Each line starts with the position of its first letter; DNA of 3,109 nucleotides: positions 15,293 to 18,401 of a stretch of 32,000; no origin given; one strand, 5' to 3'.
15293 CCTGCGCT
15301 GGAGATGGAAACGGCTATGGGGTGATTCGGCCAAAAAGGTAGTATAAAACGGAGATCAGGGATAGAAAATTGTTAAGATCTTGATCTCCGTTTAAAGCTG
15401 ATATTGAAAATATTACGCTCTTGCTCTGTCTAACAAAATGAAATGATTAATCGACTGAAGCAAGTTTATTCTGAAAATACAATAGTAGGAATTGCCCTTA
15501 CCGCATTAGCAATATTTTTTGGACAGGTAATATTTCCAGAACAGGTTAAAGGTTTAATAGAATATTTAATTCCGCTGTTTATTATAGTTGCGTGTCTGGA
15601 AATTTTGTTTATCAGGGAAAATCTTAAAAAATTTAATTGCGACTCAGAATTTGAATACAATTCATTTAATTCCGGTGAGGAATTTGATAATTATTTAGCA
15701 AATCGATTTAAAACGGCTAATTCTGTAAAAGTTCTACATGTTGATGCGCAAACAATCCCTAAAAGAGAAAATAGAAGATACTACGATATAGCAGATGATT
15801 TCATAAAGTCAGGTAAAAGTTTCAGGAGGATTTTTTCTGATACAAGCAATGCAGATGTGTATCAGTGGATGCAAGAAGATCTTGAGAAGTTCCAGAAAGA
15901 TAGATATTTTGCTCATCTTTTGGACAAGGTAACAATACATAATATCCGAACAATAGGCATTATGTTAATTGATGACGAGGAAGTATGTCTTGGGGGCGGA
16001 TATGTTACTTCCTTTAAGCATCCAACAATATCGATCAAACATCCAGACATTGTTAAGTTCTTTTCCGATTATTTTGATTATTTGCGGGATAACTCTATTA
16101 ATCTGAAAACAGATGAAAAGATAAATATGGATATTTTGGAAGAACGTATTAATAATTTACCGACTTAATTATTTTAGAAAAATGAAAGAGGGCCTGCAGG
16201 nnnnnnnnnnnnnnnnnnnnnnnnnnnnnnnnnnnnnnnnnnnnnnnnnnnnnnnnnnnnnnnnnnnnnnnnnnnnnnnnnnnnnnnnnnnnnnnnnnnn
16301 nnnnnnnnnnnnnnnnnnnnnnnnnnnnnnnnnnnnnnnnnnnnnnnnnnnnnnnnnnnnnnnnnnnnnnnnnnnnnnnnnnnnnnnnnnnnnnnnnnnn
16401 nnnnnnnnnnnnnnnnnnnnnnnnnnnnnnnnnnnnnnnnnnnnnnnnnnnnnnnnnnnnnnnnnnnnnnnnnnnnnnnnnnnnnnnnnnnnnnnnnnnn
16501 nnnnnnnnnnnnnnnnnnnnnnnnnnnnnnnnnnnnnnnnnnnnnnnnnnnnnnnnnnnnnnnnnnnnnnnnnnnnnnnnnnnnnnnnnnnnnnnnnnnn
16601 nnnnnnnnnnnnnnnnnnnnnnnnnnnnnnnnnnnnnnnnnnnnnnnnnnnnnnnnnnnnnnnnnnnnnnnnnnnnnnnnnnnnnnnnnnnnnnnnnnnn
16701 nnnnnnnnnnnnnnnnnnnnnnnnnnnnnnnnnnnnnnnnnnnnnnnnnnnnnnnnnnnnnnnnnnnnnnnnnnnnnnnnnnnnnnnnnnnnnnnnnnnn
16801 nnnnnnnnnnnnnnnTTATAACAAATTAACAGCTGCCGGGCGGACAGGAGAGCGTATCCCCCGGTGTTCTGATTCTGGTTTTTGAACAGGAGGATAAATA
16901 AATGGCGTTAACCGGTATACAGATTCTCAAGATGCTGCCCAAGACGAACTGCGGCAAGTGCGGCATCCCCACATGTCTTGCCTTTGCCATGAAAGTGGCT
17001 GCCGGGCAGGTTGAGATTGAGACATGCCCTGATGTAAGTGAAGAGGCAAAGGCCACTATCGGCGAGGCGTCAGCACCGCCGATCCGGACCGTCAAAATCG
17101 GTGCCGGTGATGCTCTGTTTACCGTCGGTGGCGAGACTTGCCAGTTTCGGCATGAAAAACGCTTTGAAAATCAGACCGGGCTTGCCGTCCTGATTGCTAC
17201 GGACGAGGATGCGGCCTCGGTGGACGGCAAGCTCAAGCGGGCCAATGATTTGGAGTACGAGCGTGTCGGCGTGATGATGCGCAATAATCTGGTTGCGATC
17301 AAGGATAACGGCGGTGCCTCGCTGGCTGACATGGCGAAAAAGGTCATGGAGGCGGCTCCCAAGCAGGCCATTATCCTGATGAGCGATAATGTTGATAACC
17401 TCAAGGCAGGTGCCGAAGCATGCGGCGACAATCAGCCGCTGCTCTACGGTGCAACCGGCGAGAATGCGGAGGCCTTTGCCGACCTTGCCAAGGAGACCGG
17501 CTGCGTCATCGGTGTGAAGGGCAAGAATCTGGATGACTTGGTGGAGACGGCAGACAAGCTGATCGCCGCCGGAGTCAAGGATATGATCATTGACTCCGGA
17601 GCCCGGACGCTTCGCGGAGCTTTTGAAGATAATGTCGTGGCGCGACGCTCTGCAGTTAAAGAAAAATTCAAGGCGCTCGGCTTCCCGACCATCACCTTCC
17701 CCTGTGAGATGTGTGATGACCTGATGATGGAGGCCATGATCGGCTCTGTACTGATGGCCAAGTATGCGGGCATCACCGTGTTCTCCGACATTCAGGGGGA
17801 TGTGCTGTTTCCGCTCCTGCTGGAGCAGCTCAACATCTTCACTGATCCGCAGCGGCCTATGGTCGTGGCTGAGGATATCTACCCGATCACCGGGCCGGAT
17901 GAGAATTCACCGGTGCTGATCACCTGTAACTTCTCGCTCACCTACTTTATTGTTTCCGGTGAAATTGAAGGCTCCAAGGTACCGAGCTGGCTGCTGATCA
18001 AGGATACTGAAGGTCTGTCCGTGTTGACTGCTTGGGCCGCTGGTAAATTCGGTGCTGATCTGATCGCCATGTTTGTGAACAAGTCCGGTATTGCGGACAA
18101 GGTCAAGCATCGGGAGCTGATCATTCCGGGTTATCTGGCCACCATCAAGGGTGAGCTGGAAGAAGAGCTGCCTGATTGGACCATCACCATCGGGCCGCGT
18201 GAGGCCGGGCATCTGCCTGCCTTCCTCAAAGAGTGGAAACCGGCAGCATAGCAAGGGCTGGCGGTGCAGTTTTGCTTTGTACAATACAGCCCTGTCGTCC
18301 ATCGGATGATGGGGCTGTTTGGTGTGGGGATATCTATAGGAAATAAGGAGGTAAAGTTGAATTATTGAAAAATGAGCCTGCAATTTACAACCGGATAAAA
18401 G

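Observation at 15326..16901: AT-rich two-gene cassette (membrane protein + PD-(D/E)xK nuclease) inserted between acsB and acsC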

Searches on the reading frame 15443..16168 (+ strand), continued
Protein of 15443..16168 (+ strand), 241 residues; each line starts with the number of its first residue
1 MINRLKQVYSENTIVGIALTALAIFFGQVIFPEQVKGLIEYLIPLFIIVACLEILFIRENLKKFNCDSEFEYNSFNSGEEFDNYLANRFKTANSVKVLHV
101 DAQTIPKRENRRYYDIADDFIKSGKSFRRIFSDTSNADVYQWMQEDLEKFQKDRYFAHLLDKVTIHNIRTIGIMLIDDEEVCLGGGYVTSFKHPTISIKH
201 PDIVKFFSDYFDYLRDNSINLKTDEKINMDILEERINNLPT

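Call 82: search_protein_families(library=pfam, proteins=[P0151, P0152, P0154, P0157, P0164, P0170, P0178, P0186, P0190, P0264], max_evalue=0.01)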
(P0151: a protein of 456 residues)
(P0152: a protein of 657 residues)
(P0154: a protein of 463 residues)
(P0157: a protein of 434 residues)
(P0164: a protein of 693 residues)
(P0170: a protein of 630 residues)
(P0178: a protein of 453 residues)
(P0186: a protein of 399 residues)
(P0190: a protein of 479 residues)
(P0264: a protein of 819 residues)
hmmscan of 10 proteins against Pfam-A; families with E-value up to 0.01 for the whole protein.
P0151 (456 aa): 1 family
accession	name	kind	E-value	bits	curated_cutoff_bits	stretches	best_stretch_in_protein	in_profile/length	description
PF11495.14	Regulator_TrmB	-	0.0021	17.8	22.2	0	402-444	108-149/233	Archaeal transcriptional regulator TrmB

P0152 (657 aa): 0 families

P0154 (463 aa): 1 family
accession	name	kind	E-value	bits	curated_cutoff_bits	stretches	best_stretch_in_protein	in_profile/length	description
PF11495.14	Regulator_TrmB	-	4e-05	23.4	22.2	1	327-433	38-136/233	Archaeal transcriptional regulator TrmB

P0157 (434 aa): 0 families

P0164 (693 aa): 0 families

P0170 (630 aa): 0 families

P0178 (453 aa): 0 families

P0186 (399 aa): 1 family
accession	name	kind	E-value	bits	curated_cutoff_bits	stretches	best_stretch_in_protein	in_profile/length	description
PF00211.25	Guanylate_cyc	-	4.7e-07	30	21.9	1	11-160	11-160/183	Adenylate and Guanylate cyclase catalytic domain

P0190 (479 aa): 0 families

P0264 (819 aa): 1 family
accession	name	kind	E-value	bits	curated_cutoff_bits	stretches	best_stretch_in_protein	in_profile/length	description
PF18989.5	DUF5722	-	7.4e-61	206.6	30.5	1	38-423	4-393/393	Family of unknown function (DUF5722)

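Call 92: search_protein_families(library=pfam, proteins=[L082:918-1556:+], max_evalue=0.001)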
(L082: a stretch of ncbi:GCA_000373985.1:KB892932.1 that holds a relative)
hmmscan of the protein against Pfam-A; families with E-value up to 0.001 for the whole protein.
L082:918-1556:+ (212 aa): 2 families
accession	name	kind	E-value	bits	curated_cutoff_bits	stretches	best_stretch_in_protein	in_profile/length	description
PF18765.7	Polbeta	-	7.7e-07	29.6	26.9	1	3-78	12-87/93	Polymerase beta, Nucleotidyltransferase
PF01909.29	NTP_transf_2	-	1.4e-06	29.1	21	1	4-36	14-46/93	Nucleotidyltransferase domain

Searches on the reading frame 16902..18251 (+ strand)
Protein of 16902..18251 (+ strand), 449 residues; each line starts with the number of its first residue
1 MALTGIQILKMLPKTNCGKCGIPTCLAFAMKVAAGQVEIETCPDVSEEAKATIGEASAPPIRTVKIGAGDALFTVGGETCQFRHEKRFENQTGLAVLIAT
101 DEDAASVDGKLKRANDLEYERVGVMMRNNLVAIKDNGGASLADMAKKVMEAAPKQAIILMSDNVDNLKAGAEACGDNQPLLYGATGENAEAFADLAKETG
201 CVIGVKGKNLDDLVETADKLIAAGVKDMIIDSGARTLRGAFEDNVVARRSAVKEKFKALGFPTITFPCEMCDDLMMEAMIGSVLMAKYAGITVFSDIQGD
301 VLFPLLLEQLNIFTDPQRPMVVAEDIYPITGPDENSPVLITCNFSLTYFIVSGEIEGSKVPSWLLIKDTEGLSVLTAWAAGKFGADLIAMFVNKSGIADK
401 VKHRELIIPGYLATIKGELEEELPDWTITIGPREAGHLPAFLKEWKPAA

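Call 6: search_protein_families(library=pfam, proteins=[window:16902-18251:+], max_evalue=0.1)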
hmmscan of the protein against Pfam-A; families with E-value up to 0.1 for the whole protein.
window:16902-18251:+ (449 aa): 3 families
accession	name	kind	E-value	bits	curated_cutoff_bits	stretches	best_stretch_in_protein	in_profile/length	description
PF03599.22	CdhD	-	1.2e-77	261.8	24.8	1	64-441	2-386/387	CO dehydrogenase/acetyl-CoA synthase delta subunit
PF04060.18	FeS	-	2.4e-14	53.2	23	1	12-43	1-32/33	Putative Fe-S cluster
PF14085.11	DUF4265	-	0.094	13.2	27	0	210-261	27-77/115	Domain of unknown function (DUF4265)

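Call 16: find_related_loci(query=window:16902-18251:+, collection=genome_contigs, flank=6000)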
Query window:16902-18251:+ (449 aa) in genome_contigs; peptide patterns used: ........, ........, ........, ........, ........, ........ (x = any residue, [..] = any of these).
475 stretches matched a pattern; 435 encode a relative of the query (tblastn E <= 1e-3); the best 80 are kept; 80 distinct loci.
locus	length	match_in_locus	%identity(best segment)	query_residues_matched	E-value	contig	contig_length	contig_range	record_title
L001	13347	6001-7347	94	1-449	0e+0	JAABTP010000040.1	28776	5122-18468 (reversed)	MAG: Desulfobulbaceae bacterium isolate S24.Bin023 NODE_41_length_28776_cov_12.290498, whole genome shotgun sequence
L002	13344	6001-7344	92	1-448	0e+0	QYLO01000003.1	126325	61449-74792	MAG: Candidatus Electrothrix gigas isolate AU1_5 NODE_3_length_126325_cov_77.9894, whole genome shotgun sequence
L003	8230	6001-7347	92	1-449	0e+0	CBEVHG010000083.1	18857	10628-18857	MAG TPA_asm: Candidatus Electrothrix marina isolate SRR24458087_concoct_48 genome assembly, contig: ERZ26778537.83, whol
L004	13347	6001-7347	92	1-449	0e+0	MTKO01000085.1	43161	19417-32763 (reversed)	Candidatus Electrothrix aarhusensis isolate MCF Contig33, whole genome shotgun sequence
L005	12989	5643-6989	92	1-449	0e+0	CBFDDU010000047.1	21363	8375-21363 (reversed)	MAG TPA_asm: uncultured Candidatus Electrothrix sp. isolate SRR26215675_binner123_Refined_103 genome assembly, contig: E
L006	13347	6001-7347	91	1-449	0e+0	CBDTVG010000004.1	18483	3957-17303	MAG TPA_asm: uncultured Candidatus Electrothrix sp. isolate SRR7614715_binner13_Refined_5 genome assembly, contig: ERZ23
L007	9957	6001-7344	90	1-448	0e+0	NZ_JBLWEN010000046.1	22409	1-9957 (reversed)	Candidatus Electronema sp. JM S1CJMS.140408, whole genome shotgun sequence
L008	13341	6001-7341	90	1-447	0e+0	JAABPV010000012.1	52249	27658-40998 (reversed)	MAG: Desulfobulbaceae bacterium isolate S01.Bin068 NODE_20_length_52249_cov_8.131469, whole genome shotgun sequence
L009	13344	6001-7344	89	1-448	0e+0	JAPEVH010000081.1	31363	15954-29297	MAG: Candidatus Electronema sp. isolate KV k127_15740070, whole genome shotgun sequence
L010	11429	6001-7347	89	1-449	0e+0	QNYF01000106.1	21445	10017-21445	MAG: Desulfobulbus sp. isolate MAG 6_1 Ga0232643_1000039, whole genome shotgun sequence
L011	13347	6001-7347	88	1-449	0e+0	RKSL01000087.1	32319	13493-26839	MAG: Candidatus Desulfobulbus rimicarensis isolate DR15 JLJ-DNA_1_114_contig_7403, whole genome shotgun sequence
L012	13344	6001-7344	88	1-448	0e+0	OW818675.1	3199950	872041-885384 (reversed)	Candidatus Electronema halotolerans isolate LOGT-cMAG genome assembly, chromosome: 1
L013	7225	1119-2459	89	1-447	0e+0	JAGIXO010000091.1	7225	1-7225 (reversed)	Candidatus Electronema nielsenii isolate F5 contig91, whole genome shotgun sequence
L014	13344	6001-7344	89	1-448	0e+0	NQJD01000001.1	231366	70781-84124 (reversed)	MAG: Candidatus Electronema aureum isolate GS Contig101, whole genome shotgun sequence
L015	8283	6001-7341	89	1-447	0e+0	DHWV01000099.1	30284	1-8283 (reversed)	MAG TPA_asm: Desulfobulbaceae bacterium UBA5173 UBA5173_contig_9846, whole genome shotgun sequence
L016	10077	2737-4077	90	1-447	0e+0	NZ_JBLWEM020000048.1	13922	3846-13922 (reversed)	Candidatus Electronema sp. JC JC__287424, whole genome shotgun sequence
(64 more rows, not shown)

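Call 22: search_protein_families(library=pfam, proteins=[L001:3627-4547:+, L001:4569-4949:+, L009:5162-5416:+, L009:5409-5903:+, L014:4343-5320:+, L008:4318-4995:+, L014:5256-5630:+, L014:5627-5890:+, L015:4479-5297:+, L012:5644-5910:+], max_evalue=0.01)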
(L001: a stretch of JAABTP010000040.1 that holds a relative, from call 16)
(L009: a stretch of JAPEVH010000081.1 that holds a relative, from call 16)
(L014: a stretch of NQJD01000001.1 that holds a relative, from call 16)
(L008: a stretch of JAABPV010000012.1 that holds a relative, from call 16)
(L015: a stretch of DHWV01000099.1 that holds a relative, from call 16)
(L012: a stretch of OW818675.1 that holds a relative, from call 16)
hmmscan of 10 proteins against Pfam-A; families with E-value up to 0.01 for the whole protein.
L001:3627-4547:+ (306 aa): 1 family
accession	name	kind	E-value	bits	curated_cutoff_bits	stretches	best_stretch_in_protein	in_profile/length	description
PF14022.11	DUF4238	-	8.9e-45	153.7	27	1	6-282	1-281/281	Protein of unknown function (DUF4238)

L001:4569-4949:+ (126 aa): 1 family
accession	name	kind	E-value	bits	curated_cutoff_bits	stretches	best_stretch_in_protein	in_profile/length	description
PF10049.14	DUF2283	-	1.2e-13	51.4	23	1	22-69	2-49/49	Protein of unknown function (DUF2283)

L009:5162-5416:+ (84 aa): 1 family
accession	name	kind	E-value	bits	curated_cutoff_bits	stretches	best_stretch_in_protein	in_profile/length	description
PF03683.19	UPF0175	-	5.7e-26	90.4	27.9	1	10-83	2-75/75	Uncharacterised protein family (UPF0175)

L009:5409-5903:+ (164 aa): 1 family
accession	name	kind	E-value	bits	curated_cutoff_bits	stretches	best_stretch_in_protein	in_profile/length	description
PF11848.13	DUF3368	-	2.3e-12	47.1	27.3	1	118-162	2-46/46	Domain of unknown function (DUF3368)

L014:4343-5320:+ (325 aa): 7 families
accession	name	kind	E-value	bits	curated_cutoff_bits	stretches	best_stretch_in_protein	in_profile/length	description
PF13614.12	AAA_31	-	4.1e-25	89.2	27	1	2-188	1-163/177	AAA domain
PF01656.29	CbiA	-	2e-13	50.8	25.4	1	5-51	1-47/125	CobQ/CobB/MinD/ParA nucleotide binding domain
PF02374.21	ArsA_ATPase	-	4.4e-08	33.1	24.3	1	7-51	5-49/305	Anion-transporting ATPase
PF06564.18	CBP_BcsQ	-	4.8e-08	33.3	21.3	1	5-59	4-58/234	Cellulose biosynthesis protein BcsQ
PF10609.15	ParA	-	1.4e-07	31.7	27.1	1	2-40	3-41/246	NUBPL iron-transfer P-loop NTPase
PF09140.17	MipZ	-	1.5e-05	24.9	20.7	1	4-49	2-47/262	ATPase MipZ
PF00142.24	Fer4_NifH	-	1.7e-05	24.9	25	1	7-44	5-41/271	4Fe-4S iron sulfur cluster binding proteins, NifH/frxC family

L008:4318-4995:+ (225 aa): 0 families

L014:5256-5630:+ (124 aa): 0 families

L014:5627-5890:+ (87 aa): 1 family
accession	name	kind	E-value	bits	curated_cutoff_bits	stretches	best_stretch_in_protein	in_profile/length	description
PF24732.2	ParE_like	-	4.9e-08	33.3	24.4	1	20-83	3-66/67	ParE-like toxin domain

L015:4479-5297:+ (272 aa): 1 family
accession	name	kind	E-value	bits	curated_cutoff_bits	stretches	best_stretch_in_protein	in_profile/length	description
PF02596.20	DUF169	-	1.7e-37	129.7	27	1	18-257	5-208/209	Uncharacterised ArCR, COG2043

L012:5644-5910:+ (88 aa): 5 families
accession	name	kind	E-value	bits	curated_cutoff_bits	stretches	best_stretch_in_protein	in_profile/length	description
PF06769.20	YoeB_toxin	-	1.6e-10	41.3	27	1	24-87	19-80/80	YoeB-like toxin of bacterial type II toxin-antitoxin system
PF05016.21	ParE_toxin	-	3e-07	31.3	23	1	6-86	1-85/89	ParE toxin of type II toxin-antitoxin system, parDE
PF05015.19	HigB-like_toxin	-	5.2e-06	27.3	27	1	15-81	16-87/91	RelE-like toxin of type II toxin-antitoxin system HigB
PF15738.11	YafQ_toxin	-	0.00023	21.8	30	1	4-86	1-83/88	Bacterial toxin of type II toxin-antitoxin system, YafQ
PF15781.12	ParE-like_toxin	-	0.0063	16.9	28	1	10-86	5-79/87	ParE-like toxin of type II bacterial toxin-antitoxin system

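Call 23: search_protein_families(library=pfam, proteins=[L001:7506-7961:+, L001:8036-8335:+, L001:8701-9204:+, L002:7487-7876:+, L002:8312-8923:+, L006:7481-8542:+, L007:8783-9124:+, L016:4126-4791:+, L001:8420-8704:+, L012:5435-5650:+], max_evalue=0.01)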
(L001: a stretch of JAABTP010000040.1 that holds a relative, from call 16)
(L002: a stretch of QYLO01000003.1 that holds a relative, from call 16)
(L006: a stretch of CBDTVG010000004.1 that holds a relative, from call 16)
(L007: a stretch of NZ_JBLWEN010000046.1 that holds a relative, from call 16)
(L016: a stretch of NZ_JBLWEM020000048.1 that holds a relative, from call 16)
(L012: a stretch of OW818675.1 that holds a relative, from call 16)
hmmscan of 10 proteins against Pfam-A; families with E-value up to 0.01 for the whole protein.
L001:7506-7961:+ (151 aa): 1 family
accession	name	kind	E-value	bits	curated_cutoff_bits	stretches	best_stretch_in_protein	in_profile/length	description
PF18735.6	HEPN_RiboL-PSP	-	0.00073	19.9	28.4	1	23-123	53-178/191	RiboL-PSP-HEPN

L001:8036-8335:+ (99 aa): 3 families
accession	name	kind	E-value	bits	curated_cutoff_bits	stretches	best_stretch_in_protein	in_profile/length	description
PF01909.29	NTP_transf_2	-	3.4e-12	47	21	1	12-98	2-92/93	Nucleotidyltransferase domain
PF18765.7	Polbeta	-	4.1e-11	43.3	26.9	1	18-93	7-81/93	Polymerase beta, Nucleotidyltransferase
PF22600.2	MTPAP-like_central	-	0.0002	21.9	27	1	18-70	33-86/139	Poly(A) RNA polymerase, mitochondrial-like, central palm domain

L001:8701-9204:+ (167 aa): 0 families

L002:7487-7876:+ (129 aa): 0 families

L002:8312-8923:+ (203 aa): 0 families

L006:7481-8542:+ (353 aa): 2 families
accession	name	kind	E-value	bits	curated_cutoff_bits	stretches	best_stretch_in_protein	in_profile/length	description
PF04471.18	Mrr_cat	-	8e-06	26.4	21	1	9-111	5-99/115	Restriction endonuclease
PF21941.2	SMEK_N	-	0.0053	17.1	27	0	13-106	28-114/140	SMEK domain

L007:8783-9124:+ (113 aa): 1 family
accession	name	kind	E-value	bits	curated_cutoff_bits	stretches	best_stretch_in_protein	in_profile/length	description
PF01934.22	HepT-like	-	1.1e-23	83.7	23.5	1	12-107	1-118/120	Ribonuclease HepT-like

L016:4126-4791:+ (221 aa): 0 families

L001:8420-8704:+ (94 aa): 0 families

L012:5435-5650:+ (71 aa): 0 families

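Call 92: search_protein_families(library=pfam, proteins=[L011:7454-9985:+, L011:9998-11680:+, L001:5102-5293:+], max_evalue=0.001)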
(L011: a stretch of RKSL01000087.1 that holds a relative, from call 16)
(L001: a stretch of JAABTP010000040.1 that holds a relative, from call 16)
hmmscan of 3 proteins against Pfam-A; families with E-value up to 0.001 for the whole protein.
L011:7454-9985:+ (843 aa): 24 families
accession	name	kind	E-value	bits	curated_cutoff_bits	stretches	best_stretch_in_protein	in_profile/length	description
PF07992.20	Pyr_redox_2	-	1.5e-29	103.7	26.1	1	206-506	2-288/291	Pyridine nucleotide-disulphide oxidoreductase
PF14691.11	Fer4_20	-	1.8e-20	73.3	25.8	1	97-192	13-112/113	Dihydroprymidine dehydrogenase domain II, 4Fe-4S cluster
PF00070.33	Pyr_redox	-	1.3e-13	51.7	22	2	338-405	2-72/82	Pyridine nucleotide-disulphide oxidoreductase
PF04879.21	Molybdop_Fe4S4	-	1.4e-13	51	22.7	1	712-763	4-55/55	Molybdopterin oxidoreductase Fe4S4 domain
PF00384.28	Molybdopterin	-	2.5e-13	50.2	24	1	766-843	1-81/353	Molybdopterin oxidoreductase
PF13510.11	Fer2_4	-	3e-12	46.8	22.8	1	3-89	3-81/82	2Fe-2S iron-sulfur cluster binding domain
PF13450.12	NAD_binding_8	-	4.3e-11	43.4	21.9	1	209-244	1-36/68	NAD(P)-binding Rossmann-like domain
PF12838.12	Fer4_7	-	4e-10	40.4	27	1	640-694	1-52/52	4Fe-4S dicluster domain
PF00037.32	Fer4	-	3.3e-09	36.6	21.1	1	634-657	1-24/24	4Fe-4S binding domain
PF13187.11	Fer4_9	-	4.8e-08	33.3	27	1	640-694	1-51/52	4Fe-4S dicluster domain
PF01266.30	DAO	-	5e-08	33.3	27.9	1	206-242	1-38/353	FAD dependent oxidoreductase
PF01593.30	Amino_oxidase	-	5.2e-08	33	19.8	1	215-241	2-28/443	Flavin containing amine oxidoreductase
PF13738.12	Pyr_redox_3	-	1.2e-07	31.7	30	0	335-373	164-201/305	Pyridine nucleotide-disulphide oxidoreductase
PF12837.12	Fer4_6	-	3.1e-07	30.5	25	1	634-656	2-24/24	4Fe-4S binding domain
PF00890.30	FAD_binding_2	-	3.2e-06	27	20.4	1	207-245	2-40/414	FAD binding domain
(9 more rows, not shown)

L011:9998-11680:+ (560 aa): 2 families
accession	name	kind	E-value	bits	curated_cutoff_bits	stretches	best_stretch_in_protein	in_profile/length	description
PF00384.28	Molybdopterin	-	2.1e-57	195.2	24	1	12-343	97-353/353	Molybdopterin oxidoreductase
PF01568.27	Molydop_binding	-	2.3e-33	114.9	26.8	1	438-544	1-110/110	Molydopterin dinucleotide binding domain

L001:5102-5293:+ (63 aa): 0 families
